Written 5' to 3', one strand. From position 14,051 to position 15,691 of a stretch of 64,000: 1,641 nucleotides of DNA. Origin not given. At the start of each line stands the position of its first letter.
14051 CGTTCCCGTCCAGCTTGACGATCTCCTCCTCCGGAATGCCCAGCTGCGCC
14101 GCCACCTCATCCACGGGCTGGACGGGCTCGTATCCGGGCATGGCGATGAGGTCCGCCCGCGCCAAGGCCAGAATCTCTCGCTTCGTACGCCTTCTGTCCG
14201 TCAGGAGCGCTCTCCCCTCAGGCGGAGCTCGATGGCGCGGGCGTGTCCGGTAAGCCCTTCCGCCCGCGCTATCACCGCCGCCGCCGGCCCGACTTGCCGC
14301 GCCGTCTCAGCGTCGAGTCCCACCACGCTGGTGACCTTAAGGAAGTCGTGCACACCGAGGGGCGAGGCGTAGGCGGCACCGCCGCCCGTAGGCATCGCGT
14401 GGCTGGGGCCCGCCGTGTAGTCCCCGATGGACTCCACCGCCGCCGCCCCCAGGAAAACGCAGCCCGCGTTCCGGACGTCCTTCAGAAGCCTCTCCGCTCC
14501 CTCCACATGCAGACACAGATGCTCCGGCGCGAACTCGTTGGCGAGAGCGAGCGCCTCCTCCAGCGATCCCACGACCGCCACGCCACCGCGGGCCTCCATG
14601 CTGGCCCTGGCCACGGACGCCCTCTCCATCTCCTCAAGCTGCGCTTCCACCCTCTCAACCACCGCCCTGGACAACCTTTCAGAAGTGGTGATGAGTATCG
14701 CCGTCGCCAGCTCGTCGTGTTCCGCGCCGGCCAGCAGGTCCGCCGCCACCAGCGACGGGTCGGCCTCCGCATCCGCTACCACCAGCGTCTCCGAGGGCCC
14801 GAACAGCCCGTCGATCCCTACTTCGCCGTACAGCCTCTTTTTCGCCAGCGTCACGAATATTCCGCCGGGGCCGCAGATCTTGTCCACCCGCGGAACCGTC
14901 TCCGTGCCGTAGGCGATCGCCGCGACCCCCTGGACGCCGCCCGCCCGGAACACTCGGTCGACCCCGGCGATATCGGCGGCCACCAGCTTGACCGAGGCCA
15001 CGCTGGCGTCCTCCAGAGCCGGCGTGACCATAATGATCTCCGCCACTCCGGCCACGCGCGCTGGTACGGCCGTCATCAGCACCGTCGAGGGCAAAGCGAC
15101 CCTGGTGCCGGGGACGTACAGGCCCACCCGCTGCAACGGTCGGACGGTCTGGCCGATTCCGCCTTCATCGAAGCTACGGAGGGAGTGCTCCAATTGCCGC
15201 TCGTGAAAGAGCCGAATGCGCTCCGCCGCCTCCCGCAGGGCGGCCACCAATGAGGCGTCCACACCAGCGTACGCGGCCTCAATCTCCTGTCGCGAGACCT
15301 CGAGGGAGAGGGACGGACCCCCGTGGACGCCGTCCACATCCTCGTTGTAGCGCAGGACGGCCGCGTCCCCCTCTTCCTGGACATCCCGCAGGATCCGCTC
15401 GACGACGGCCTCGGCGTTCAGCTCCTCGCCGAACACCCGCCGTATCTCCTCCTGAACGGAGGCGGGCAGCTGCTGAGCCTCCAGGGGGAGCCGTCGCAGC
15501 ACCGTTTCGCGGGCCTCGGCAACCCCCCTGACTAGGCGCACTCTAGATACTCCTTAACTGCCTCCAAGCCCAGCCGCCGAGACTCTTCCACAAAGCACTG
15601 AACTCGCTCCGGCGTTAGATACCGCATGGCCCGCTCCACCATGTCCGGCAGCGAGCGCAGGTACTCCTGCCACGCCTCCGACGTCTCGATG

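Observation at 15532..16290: PLC-like Zn hydrolase translationally embedded in the his operon: candidate for the missing histidinol-phosphate phosphatase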

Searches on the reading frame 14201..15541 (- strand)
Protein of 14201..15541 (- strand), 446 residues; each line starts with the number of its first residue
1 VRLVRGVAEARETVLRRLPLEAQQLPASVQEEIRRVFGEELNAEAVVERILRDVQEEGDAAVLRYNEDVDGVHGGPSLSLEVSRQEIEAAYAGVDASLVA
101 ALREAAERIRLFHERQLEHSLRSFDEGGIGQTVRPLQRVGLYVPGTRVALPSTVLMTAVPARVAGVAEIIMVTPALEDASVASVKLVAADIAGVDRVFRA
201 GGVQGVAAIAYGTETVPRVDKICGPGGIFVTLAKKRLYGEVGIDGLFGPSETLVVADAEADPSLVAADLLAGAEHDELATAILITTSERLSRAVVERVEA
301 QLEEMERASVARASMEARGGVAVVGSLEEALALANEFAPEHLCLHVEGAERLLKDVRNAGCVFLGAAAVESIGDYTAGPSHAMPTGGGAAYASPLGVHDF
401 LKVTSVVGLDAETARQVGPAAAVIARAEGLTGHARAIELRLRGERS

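Call 3: search_protein_families(library=pfam, proteins=[window:14201-15541:-], max_evalue=0.01)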
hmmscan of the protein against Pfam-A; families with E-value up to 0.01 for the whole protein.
window:14201-15541:- (446 aa): 1 family
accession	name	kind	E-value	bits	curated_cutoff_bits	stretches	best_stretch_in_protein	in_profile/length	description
PF00815.25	Histidinol_dh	-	1.2e-146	489.4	27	1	42-441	10-411/411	Histidinol dehydrogenase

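Call 4: search_protein_families(library=ncbifam, proteins=[window:14201-15541:-], max_evalue=0.01)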
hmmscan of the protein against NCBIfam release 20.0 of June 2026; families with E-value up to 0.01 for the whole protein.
window:14201-15541:- (446 aa): 2 families
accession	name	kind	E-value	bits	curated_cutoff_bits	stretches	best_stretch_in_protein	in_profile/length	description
TIGR00069.1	hisD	equivalog_domain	3.2e-142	474.4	243.8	1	47-440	1-393/393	histidinol dehydrogenase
NF010343.0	PRK13770.1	equivalog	2e-99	333.2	647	1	45-440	23-414/416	histidinol dehydrogenase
